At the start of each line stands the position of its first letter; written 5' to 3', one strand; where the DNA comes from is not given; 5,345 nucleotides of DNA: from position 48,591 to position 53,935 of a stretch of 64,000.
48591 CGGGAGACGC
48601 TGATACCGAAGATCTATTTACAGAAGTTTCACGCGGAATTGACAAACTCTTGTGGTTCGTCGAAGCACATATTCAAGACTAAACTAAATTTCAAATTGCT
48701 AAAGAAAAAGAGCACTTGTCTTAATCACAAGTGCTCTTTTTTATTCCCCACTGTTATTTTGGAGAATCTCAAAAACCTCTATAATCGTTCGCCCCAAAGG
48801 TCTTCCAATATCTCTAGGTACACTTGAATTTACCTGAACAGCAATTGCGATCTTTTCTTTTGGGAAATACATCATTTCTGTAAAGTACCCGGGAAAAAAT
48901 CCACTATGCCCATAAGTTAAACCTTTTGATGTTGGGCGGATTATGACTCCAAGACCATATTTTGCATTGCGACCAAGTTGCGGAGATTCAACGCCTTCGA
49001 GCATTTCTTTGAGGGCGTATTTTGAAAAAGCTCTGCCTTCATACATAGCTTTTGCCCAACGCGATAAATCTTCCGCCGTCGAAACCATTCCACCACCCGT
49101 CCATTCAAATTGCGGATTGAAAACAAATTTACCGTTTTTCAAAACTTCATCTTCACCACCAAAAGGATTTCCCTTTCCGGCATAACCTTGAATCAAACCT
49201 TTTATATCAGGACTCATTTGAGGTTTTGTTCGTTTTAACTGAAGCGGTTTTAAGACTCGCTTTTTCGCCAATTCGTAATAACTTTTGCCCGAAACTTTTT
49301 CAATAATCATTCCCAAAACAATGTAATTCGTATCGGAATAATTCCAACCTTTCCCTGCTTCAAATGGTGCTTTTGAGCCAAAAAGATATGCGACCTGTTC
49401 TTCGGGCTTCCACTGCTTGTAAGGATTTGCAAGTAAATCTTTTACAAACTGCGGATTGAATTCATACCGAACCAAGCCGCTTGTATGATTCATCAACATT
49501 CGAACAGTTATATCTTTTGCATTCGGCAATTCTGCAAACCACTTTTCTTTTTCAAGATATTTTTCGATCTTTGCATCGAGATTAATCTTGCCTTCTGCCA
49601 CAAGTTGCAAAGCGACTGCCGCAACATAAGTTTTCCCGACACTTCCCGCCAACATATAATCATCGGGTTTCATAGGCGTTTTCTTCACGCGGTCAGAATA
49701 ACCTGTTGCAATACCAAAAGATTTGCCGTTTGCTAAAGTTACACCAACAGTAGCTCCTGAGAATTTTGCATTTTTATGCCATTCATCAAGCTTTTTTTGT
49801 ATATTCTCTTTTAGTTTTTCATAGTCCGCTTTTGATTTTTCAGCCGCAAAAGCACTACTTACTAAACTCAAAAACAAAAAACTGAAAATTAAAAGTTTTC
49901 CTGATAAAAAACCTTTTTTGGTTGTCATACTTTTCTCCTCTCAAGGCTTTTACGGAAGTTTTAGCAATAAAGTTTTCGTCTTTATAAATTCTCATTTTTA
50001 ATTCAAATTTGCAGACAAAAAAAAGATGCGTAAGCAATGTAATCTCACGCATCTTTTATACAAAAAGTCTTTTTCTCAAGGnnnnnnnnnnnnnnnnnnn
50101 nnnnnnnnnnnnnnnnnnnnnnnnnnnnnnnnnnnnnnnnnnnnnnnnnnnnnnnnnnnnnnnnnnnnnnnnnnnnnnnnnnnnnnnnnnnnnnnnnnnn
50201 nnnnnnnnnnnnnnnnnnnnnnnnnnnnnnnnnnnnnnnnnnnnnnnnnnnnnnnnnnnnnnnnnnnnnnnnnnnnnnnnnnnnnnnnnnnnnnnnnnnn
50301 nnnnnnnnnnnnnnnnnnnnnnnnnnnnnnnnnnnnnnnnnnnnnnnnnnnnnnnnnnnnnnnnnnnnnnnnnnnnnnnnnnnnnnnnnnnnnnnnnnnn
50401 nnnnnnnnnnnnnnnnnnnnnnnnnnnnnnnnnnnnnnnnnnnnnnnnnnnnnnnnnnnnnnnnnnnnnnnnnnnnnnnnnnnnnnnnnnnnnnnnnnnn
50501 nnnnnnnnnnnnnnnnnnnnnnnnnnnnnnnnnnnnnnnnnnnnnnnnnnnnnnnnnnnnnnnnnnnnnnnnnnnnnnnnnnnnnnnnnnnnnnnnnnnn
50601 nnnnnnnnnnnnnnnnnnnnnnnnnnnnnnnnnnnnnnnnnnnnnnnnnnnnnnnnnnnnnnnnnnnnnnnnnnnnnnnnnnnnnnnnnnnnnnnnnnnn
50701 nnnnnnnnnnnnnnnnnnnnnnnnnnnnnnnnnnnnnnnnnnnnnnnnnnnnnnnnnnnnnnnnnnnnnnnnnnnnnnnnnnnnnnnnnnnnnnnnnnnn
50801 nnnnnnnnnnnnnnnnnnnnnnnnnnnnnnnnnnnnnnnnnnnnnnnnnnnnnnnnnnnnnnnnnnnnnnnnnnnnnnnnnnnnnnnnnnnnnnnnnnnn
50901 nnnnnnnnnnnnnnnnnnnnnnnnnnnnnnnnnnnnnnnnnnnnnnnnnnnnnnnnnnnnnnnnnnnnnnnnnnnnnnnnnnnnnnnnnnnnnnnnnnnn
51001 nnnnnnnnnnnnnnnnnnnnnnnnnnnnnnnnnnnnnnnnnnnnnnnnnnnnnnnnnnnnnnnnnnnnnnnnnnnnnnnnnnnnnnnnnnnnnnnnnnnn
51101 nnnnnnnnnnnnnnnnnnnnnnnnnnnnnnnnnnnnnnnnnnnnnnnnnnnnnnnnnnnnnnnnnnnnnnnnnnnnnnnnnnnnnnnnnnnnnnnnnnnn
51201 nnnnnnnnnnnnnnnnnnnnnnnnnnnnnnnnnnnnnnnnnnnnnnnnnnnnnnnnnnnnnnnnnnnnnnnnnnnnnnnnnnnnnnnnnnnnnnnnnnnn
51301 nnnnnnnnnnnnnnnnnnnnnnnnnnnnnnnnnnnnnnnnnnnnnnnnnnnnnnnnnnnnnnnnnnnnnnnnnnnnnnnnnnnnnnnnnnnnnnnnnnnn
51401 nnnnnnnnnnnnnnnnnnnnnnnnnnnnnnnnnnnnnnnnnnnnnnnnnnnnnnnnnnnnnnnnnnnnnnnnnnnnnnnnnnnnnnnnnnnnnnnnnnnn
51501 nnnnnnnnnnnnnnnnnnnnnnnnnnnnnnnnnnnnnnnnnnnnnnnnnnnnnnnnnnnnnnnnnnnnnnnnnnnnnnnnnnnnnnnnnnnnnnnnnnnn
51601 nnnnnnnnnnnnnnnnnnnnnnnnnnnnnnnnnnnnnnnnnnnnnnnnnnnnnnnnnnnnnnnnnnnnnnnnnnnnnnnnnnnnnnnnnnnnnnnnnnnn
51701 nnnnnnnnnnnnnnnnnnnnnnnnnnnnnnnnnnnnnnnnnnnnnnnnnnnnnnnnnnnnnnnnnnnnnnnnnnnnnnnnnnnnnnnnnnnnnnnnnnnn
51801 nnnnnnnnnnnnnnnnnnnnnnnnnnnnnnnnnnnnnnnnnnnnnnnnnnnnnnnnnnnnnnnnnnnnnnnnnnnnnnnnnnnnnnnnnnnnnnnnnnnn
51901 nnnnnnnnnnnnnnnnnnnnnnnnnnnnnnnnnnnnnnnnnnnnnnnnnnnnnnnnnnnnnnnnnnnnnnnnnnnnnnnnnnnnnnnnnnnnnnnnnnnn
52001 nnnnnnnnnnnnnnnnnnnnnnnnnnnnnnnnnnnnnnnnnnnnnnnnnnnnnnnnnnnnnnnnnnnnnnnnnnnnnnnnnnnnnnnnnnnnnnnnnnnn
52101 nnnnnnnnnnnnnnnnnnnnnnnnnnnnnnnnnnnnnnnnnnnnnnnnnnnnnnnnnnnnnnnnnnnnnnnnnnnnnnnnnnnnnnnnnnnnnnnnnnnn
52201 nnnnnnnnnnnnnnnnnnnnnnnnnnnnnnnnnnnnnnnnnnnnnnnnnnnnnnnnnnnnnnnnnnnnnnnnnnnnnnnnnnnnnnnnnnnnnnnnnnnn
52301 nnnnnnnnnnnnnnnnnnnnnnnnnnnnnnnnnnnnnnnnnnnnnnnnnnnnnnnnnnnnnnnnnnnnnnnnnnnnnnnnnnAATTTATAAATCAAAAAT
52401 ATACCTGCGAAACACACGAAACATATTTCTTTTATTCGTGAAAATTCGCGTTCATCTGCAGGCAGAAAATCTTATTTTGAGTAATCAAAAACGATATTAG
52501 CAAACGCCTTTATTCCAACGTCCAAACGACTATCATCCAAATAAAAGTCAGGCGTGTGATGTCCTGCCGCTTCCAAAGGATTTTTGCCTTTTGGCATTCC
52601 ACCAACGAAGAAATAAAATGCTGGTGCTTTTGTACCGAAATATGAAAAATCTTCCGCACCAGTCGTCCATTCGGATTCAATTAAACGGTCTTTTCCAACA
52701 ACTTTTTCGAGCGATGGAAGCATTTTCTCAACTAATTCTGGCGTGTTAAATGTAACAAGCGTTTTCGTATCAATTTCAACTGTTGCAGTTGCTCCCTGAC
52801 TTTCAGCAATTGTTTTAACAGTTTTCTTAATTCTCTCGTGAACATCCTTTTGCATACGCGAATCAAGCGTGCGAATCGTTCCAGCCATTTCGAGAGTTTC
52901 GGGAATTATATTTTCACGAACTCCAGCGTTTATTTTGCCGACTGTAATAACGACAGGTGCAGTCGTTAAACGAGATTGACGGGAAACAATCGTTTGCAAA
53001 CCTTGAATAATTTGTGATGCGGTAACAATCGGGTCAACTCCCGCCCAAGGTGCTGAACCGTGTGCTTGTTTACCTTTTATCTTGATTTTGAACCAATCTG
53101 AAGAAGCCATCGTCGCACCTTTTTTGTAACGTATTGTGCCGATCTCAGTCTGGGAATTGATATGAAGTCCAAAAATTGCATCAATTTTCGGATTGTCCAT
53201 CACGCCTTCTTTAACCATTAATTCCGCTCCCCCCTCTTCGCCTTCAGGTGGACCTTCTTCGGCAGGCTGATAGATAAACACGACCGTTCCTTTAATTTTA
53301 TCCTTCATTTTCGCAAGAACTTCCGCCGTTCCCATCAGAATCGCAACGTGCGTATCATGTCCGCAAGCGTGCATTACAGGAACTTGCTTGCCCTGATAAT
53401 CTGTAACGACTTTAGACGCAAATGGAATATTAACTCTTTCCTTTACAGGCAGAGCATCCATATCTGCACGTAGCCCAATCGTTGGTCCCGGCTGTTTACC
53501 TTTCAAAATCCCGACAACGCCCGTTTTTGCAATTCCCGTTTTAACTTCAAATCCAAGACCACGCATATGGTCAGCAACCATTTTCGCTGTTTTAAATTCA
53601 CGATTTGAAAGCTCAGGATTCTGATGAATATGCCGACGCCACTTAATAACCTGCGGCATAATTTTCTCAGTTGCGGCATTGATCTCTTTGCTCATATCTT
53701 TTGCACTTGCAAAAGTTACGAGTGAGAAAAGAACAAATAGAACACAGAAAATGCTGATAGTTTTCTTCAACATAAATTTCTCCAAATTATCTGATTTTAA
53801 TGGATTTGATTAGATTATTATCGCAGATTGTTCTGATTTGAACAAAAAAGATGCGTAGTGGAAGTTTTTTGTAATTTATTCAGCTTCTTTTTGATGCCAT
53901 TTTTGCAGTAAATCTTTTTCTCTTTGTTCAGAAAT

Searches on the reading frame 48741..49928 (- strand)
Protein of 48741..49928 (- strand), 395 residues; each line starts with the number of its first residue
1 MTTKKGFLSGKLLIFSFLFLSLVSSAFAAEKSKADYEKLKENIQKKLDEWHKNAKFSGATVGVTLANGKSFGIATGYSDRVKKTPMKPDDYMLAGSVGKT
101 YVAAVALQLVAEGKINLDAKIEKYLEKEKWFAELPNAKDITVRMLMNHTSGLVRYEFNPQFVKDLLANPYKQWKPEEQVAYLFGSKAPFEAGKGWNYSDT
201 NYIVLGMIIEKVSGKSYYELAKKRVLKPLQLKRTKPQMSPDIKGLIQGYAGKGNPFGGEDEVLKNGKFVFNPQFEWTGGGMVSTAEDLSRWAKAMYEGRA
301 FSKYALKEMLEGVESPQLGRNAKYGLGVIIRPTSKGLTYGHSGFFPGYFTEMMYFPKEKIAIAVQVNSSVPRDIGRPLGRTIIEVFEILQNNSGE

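Call 67: search_protein_families(library=pfam, proteins=[window:48741-49928:-], max_evalue=0.001)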
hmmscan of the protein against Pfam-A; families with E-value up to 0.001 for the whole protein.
window:48741-49928:- (395 aa): 2 families
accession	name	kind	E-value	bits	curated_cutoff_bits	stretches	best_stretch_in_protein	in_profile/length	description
PF00144.29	Beta-lactamase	-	1.1e-58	199.4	27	1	52-372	10-314/329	Beta-lactamase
PF13354.11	Beta-lactamase2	-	1.8e-05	24.6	22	0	87-147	16-80/214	Beta-lactamase enzyme family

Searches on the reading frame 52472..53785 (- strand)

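Call 81: search_protein_families(library=pfam, proteins=[window:52472-53785:-], max_evalue=0.0001)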
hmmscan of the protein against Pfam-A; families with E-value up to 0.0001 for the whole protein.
window:52472-53785:- (437 aa): 2 families
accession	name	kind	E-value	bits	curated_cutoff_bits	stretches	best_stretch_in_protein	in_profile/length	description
PF01546.33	Peptidase_M20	-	5.4e-39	134.7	24.6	1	105-432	2-204/206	Peptidase family M20/M25/M40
PF07687.19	M20_dimer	-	1.9e-15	57.2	21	1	230-328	7-104/107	Peptidase dimerisation domain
